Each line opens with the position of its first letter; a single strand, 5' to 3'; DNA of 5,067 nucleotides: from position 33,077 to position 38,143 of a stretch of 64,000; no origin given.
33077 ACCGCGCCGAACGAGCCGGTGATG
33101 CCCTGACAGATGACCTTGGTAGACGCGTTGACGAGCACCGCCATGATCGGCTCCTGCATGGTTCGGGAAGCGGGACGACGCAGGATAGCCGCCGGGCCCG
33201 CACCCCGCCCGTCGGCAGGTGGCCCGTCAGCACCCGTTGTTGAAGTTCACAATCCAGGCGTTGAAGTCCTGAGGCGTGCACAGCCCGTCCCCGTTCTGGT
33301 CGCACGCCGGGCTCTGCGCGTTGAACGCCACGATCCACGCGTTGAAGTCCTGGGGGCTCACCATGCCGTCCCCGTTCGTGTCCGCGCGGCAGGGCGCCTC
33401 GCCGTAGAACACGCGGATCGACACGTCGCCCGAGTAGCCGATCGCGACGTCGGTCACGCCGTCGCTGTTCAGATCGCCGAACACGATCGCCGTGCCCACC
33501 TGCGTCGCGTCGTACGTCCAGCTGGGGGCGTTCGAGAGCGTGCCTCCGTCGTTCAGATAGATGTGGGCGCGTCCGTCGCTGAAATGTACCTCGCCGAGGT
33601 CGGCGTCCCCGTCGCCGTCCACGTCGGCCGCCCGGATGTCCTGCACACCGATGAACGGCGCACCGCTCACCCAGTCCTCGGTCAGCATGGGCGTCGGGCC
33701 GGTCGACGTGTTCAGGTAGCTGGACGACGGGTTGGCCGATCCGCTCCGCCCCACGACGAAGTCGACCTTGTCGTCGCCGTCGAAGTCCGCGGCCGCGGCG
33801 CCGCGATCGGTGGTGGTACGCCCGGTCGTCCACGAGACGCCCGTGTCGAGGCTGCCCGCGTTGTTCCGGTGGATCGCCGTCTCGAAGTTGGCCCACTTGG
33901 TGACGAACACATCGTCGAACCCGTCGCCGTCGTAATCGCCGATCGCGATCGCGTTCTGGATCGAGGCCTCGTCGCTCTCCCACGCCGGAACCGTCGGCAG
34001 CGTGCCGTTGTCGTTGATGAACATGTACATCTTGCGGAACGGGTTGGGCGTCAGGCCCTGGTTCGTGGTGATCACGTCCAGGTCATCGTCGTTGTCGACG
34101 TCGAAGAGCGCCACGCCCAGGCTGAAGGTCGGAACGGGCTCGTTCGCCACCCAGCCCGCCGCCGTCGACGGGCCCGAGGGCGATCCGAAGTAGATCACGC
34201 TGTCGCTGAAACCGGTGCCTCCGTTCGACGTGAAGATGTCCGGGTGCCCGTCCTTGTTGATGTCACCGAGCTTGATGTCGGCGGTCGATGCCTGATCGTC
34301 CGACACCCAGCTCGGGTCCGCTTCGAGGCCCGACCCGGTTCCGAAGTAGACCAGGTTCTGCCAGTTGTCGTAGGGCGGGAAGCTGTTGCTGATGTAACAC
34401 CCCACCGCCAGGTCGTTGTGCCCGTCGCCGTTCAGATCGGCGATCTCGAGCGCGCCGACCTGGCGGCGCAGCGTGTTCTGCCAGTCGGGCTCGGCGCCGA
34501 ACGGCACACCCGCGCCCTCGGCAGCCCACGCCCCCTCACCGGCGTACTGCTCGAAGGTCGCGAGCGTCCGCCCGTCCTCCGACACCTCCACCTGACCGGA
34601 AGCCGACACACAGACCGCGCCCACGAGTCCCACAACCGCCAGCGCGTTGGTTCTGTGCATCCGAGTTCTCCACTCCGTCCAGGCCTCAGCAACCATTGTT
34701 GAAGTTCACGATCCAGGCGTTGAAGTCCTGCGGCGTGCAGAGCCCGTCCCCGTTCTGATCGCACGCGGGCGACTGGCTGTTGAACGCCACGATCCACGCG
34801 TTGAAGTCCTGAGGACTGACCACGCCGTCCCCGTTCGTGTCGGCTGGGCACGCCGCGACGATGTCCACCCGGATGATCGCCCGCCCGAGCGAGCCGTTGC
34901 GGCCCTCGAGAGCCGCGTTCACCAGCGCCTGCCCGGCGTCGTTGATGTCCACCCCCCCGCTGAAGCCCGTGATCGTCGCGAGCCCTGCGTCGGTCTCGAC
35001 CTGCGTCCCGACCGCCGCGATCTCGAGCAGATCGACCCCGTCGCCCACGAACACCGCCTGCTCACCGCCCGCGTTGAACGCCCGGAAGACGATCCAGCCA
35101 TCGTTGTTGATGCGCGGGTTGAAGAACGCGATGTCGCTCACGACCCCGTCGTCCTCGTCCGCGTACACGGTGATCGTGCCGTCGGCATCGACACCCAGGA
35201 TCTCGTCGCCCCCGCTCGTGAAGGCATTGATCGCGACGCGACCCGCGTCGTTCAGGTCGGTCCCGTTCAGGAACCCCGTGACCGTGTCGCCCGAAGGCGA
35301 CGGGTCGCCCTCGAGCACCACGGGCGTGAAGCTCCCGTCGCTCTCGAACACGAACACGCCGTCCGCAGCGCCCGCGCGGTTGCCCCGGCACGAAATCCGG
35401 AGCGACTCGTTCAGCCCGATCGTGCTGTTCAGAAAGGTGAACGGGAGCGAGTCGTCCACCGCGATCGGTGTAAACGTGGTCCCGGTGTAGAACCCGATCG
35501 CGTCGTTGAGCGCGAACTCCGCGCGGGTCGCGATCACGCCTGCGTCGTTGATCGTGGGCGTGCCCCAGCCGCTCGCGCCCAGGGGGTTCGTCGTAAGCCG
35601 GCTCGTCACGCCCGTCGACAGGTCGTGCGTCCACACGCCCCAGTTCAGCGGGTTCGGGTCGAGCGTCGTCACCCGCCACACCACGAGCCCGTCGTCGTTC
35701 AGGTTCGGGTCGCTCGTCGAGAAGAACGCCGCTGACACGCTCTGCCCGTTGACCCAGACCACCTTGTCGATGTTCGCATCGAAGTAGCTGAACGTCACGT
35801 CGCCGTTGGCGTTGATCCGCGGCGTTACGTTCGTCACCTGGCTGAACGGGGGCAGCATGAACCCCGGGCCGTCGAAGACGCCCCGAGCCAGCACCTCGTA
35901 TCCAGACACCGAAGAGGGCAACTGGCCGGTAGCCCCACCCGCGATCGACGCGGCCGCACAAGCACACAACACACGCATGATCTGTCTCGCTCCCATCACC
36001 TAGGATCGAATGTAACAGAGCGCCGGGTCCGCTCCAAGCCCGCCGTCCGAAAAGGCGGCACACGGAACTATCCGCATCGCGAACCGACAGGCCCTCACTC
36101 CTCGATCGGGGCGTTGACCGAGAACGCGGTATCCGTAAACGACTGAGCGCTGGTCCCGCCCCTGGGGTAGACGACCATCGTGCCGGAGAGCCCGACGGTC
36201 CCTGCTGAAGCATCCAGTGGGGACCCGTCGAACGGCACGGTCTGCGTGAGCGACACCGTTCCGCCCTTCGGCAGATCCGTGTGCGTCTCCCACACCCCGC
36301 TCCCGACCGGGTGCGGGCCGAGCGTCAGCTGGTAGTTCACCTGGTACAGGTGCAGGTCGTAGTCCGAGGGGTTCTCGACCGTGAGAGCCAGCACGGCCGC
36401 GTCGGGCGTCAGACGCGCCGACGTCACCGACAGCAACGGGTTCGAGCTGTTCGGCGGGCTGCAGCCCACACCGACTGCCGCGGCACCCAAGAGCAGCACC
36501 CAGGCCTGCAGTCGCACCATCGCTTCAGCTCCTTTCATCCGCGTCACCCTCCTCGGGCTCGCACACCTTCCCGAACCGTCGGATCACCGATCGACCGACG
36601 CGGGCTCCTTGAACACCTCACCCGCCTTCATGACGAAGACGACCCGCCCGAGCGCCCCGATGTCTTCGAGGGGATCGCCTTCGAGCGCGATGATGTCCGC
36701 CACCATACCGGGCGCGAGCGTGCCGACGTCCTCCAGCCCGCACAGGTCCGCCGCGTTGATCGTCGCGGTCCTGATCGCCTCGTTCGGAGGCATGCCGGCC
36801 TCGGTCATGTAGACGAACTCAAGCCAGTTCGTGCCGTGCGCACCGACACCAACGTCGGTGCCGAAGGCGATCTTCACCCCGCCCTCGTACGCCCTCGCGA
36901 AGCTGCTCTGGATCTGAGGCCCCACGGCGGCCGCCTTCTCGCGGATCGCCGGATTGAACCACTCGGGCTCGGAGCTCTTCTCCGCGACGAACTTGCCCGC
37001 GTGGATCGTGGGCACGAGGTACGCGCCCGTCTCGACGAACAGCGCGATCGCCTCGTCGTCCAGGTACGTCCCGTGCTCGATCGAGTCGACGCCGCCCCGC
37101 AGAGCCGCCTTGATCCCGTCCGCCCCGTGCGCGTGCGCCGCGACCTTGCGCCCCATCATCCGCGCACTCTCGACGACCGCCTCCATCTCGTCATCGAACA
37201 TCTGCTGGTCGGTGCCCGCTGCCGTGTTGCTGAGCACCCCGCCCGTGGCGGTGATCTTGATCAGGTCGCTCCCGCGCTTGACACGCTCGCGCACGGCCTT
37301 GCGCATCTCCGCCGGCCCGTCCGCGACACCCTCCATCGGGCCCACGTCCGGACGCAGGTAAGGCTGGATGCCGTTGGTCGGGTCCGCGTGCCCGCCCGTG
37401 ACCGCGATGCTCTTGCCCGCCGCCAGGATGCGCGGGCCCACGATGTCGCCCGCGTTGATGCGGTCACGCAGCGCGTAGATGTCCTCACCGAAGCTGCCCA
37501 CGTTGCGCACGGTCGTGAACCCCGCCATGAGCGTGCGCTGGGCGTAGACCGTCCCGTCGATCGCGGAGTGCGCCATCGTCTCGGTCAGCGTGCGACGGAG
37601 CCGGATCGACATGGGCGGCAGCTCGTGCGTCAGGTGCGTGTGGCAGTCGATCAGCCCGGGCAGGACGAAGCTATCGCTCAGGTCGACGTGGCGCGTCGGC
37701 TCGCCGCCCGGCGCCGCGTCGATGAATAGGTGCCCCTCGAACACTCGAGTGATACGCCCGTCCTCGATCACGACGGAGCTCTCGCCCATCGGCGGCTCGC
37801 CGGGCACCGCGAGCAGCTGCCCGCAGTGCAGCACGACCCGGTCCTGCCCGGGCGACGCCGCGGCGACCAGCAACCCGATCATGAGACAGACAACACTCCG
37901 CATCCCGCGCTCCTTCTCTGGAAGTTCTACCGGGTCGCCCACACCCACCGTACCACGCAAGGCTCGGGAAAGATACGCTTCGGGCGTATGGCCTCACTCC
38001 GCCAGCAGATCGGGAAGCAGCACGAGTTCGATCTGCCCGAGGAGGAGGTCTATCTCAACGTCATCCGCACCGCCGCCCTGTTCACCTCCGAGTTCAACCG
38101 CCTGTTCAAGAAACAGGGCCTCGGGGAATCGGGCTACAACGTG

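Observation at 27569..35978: A shared ~55-aa C-terminal double EF-hand/dockerin-like tail ending in GC(P) on five otherwise unrelated secreted proteins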

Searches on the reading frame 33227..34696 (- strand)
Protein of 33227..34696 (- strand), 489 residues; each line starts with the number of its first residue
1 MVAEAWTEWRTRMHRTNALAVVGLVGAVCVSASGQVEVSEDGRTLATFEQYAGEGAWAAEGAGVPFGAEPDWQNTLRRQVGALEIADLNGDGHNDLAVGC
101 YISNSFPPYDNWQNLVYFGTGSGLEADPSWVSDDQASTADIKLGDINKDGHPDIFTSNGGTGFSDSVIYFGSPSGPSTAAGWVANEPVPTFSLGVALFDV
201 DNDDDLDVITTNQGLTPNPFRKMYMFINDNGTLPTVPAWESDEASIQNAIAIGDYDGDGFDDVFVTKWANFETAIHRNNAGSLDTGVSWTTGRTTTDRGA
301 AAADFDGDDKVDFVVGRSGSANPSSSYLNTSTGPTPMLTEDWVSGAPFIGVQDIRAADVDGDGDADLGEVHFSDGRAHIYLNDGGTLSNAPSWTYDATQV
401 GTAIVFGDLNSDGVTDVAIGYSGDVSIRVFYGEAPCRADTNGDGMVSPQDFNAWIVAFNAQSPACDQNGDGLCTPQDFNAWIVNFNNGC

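Call 3: search_protein_families(library=ncbifam, proteins=[window:33227-34696:-], max_evalue=0.01)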
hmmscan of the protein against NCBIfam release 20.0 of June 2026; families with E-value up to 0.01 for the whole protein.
window:33227-34696:- (489 aa): 2 families
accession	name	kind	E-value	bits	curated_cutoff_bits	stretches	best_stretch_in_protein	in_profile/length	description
NF041540.1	dockerin_GC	domain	7.9e-11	42.2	29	1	436-489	1-67/67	GC-type dockerin domain-anchored protein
NF047539.1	XAC2610_fam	domain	0.00025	21.5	35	0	84-112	2-31/89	XAC2610-related protein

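Call 4: search_protein_families(library=pfam, proteins=[window:33227-34696:-], max_evalue=0.01)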
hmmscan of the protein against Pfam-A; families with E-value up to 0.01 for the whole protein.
window:33227-34696:- (489 aa): 4 families
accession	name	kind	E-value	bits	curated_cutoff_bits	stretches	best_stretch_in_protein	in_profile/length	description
PF13517.12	FG-GAP_3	-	3.3e-28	98.5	26.9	4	87-155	1-60/61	FG-GAP-like repeat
PF01839.29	FG-GAP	-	9.7e-24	83.2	22.1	4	249-266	4-21/37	FG-GAP repeat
PF00036.39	EF-hand_1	-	0.00036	20.3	25.4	0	438-455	9-26/29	EF hand domain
PF14783.12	BBS2_Mid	-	0.00048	20.6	27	0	71-100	71-100/108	Ciliary BBSome complex subunit 2, middle region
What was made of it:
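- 33227..34660 (-): FG-GAP repeat protein gene. The signal peptide covers about 34660-34595 (..SASG|Q). The gene carries the tail. FG-GAP_3 scores 98 bits and NF041540 scores 42 bits (calls 3, 4).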

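Call 12: find_encoding_contigs(protein=window:33227-34660:-, flank=10000, max_places=4)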
Protein window:33227-34660:- (477 aa): no gene with exactly this product is on record in the collection.

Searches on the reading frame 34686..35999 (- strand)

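Call 3: search_protein_families(library=ncbifam, proteins=[window:34686-35999:-], max_evalue=0.01)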
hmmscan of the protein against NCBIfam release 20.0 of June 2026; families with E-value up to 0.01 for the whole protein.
window:34686-35999:- (437 aa): 3 families
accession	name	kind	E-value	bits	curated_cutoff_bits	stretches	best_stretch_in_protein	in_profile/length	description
NF045523.1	MXAN_5453_fam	exception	1.1e-21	77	500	1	95-360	94-382/544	MXAN_5453 family MXYO-CTERM-anchored protein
TIGR05002.1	NxxGxxAF_repeat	domain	1e-14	54.2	50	1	292-334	4-53/57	choice-of-anchor tandem repeat NxxGxxAF-containing protein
NF041540.1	dockerin_GC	domain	4.6e-12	46.2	29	1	384-437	1-67/67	GC-type dockerin domain-anchored protein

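Call 4: search_protein_families(library=pfam, proteins=[window:34686-35999:-], max_evalue=0.01)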
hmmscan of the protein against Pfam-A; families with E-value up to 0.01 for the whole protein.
window:34686-35999:- (437 aa): 4 families
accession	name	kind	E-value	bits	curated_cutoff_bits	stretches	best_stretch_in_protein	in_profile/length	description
PF24251.1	DUF7453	-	1.5e-08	34.4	26.2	2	202-367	188-365/460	Family of unknown function (DUF7453)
PF00036.39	EF-hand_1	-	4.9e-05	23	25.4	0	386-403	9-26/29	EF hand domain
PF13202.12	EF-hand_5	-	0.001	18.9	25.9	0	386-401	8-23/25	EF hand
PF13405.12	EF-hand_6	-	0.0024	17.9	25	0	387-403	10-26/30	EF-hand domain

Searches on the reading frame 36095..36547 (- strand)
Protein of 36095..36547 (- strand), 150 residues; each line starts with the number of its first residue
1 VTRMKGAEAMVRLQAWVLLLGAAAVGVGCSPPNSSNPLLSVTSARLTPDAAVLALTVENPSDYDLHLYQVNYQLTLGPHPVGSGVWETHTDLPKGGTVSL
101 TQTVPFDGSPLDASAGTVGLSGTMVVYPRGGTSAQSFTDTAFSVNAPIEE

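Call 42: search_protein_families(library=pfam, proteins=[window:36095-36547:-], max_evalue=0.01)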
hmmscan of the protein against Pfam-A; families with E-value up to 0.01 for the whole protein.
window:36095-36547:- (150 aa): 1 family
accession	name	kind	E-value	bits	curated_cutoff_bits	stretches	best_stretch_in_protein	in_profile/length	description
PF03168.19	LEA_2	-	2e-05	25.4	25.4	1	55-111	2-58/98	Late embryogenesis abundant protein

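Call 54: search_protein_families(library=ncbifam, proteins=[window:36095-36547:-], max_evalue=0.01)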
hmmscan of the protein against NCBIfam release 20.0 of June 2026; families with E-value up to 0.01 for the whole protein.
window:36095-36547:- (150 aa): 0 families

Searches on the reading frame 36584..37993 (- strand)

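Call 42: search_protein_families(library=pfam, proteins=[window:36584-37993:-], max_evalue=0.01)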
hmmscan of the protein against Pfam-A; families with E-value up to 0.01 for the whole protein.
window:36584-37993:- (469 aa): 2 families
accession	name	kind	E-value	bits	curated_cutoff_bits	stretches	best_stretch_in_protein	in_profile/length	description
PF01979.26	Amidohydro_1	-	1.7e-53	182.5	25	1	109-460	1-344/345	Amidohydrolase family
PF07969.17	Amidohydro_3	-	4e-17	63.3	29.7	2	242-442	230-449/472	Amidohydrolase family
